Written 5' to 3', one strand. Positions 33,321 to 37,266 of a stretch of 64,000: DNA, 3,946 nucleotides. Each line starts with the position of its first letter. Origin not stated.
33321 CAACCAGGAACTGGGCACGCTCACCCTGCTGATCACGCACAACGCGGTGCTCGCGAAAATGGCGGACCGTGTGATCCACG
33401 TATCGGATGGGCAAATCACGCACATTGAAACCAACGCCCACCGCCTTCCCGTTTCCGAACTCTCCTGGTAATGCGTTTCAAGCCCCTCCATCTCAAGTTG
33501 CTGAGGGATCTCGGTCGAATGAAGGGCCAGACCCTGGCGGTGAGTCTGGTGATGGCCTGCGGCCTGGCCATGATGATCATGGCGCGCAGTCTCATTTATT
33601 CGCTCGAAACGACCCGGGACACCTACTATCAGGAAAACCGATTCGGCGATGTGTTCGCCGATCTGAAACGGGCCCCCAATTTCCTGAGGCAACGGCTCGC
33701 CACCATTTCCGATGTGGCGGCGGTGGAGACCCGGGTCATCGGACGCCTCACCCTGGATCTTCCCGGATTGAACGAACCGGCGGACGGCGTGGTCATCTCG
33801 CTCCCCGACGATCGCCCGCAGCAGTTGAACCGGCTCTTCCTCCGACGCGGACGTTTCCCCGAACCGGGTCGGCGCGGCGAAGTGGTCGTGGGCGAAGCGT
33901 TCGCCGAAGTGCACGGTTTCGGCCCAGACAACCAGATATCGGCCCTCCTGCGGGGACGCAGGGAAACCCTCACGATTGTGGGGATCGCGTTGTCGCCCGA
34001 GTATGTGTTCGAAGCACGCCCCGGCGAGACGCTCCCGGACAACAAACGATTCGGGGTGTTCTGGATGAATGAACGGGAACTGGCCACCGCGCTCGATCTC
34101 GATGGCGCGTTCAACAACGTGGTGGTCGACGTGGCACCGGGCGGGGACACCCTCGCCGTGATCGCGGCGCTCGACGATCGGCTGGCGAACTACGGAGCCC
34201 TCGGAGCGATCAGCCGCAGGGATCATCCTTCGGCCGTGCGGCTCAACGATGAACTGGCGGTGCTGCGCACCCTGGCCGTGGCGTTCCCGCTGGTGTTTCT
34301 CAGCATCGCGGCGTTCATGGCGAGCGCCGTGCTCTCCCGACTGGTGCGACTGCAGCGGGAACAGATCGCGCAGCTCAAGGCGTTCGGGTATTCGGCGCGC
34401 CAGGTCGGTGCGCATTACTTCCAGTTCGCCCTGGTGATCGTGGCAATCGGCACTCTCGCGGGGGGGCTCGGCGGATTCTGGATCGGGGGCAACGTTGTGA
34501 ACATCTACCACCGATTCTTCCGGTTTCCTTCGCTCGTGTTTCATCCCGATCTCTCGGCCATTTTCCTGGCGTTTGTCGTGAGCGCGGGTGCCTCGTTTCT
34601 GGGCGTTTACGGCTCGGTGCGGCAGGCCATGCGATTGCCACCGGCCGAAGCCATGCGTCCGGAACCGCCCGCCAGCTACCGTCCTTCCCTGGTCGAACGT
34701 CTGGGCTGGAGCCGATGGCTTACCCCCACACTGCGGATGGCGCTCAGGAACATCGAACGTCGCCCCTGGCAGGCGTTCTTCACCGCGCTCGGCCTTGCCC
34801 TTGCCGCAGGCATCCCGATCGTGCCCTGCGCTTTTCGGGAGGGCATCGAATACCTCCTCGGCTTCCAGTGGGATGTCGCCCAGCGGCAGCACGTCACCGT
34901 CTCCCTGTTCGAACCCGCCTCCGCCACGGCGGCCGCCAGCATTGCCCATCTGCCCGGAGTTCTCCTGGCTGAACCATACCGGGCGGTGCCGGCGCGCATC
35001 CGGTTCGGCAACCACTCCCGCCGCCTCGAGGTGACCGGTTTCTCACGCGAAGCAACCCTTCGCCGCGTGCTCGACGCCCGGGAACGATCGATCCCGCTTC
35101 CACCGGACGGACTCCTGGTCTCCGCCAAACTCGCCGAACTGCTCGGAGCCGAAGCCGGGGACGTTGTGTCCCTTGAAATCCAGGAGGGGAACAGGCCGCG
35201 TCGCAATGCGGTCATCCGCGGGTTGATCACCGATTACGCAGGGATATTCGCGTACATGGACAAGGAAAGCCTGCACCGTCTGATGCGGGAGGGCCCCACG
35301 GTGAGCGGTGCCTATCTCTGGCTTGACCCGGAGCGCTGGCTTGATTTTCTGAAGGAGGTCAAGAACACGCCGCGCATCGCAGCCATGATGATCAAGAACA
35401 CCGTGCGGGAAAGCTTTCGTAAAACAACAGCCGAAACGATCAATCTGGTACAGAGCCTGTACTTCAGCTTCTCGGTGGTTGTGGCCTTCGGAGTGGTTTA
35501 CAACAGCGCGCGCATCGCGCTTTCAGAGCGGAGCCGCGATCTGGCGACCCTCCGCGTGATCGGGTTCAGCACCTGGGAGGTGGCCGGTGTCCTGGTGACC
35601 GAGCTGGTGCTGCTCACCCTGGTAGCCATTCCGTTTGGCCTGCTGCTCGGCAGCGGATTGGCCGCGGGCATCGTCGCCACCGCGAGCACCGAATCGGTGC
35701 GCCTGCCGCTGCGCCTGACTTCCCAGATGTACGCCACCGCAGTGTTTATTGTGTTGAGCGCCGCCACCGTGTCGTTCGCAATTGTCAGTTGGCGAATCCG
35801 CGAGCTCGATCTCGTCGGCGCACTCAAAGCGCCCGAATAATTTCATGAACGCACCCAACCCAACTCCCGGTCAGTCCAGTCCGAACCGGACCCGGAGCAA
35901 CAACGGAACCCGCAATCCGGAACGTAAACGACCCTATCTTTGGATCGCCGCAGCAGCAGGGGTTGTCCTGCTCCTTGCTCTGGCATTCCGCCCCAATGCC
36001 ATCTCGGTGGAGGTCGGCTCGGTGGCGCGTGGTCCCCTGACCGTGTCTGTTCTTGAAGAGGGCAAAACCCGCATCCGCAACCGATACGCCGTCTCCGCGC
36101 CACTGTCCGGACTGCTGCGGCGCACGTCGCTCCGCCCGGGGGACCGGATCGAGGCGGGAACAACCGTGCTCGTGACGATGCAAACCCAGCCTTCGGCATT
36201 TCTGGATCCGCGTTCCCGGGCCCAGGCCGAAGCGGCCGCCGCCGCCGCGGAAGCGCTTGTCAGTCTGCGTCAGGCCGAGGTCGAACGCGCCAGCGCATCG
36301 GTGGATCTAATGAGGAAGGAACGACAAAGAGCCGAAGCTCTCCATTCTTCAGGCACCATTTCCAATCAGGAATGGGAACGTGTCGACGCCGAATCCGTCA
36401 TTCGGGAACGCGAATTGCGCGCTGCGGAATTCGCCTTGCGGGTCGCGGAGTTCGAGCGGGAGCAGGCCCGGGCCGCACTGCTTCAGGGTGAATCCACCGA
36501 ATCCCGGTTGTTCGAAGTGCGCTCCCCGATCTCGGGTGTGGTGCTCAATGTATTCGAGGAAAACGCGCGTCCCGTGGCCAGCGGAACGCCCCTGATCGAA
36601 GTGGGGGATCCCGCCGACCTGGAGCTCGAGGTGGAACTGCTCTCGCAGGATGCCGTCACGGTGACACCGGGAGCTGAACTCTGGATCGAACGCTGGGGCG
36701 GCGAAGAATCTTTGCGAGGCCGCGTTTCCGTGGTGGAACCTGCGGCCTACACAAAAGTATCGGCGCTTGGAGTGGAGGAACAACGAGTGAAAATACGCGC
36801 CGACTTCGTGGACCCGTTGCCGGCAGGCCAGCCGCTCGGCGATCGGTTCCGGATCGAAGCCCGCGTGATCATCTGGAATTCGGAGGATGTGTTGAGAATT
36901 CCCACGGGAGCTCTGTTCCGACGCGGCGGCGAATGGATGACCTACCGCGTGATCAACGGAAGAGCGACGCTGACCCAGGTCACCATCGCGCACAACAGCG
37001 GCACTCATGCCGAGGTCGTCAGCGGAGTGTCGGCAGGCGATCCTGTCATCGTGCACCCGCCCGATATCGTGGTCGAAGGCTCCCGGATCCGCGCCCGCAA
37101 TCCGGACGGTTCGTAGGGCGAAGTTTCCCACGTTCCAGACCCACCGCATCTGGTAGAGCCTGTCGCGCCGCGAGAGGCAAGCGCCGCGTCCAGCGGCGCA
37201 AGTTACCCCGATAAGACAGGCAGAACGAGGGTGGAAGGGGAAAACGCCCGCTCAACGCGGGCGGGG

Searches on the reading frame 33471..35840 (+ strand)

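Call 42: search_protein_families(library=pfam, proteins=[window:33471-35840:+], max_evalue=0.0001)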
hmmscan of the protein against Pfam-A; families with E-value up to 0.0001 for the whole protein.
window:33471-35840:+ (789 aa): 1 family
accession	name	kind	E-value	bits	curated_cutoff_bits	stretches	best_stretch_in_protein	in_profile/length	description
PF02687.27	FtsX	-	6.2e-24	84.8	25.5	2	665-779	4-118/120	FtsX-like permease C-terminal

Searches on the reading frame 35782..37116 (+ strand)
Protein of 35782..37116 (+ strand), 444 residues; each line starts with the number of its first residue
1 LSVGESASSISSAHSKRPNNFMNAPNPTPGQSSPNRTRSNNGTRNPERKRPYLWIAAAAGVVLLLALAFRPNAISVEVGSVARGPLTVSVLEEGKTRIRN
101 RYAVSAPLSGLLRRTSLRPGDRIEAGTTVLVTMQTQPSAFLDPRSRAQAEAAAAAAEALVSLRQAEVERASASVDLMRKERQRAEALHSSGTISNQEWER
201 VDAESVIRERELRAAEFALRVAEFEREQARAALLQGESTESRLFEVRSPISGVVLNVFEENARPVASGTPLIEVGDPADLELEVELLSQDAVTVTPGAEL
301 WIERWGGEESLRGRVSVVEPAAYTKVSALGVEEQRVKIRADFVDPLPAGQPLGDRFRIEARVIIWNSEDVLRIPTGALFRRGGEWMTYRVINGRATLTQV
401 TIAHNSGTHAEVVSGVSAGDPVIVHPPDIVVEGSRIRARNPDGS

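Call 42: search_protein_families(library=pfam, proteins=[window:35782-37116:+], max_evalue=0.0001)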
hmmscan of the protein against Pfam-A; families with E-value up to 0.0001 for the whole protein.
window:35782-37116:+ (444 aa): 2 families
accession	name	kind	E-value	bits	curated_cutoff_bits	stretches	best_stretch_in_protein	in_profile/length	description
PF13437.12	HlyD_3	-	2.5e-11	44.7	22.2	1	246-331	2-89/106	HlyD family secretion protein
PF16576.10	HlyD_D23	-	7.5e-09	35.6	30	1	174-322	54-188/214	Barrel-sandwich domain of CusB or HlyD membrane-fusion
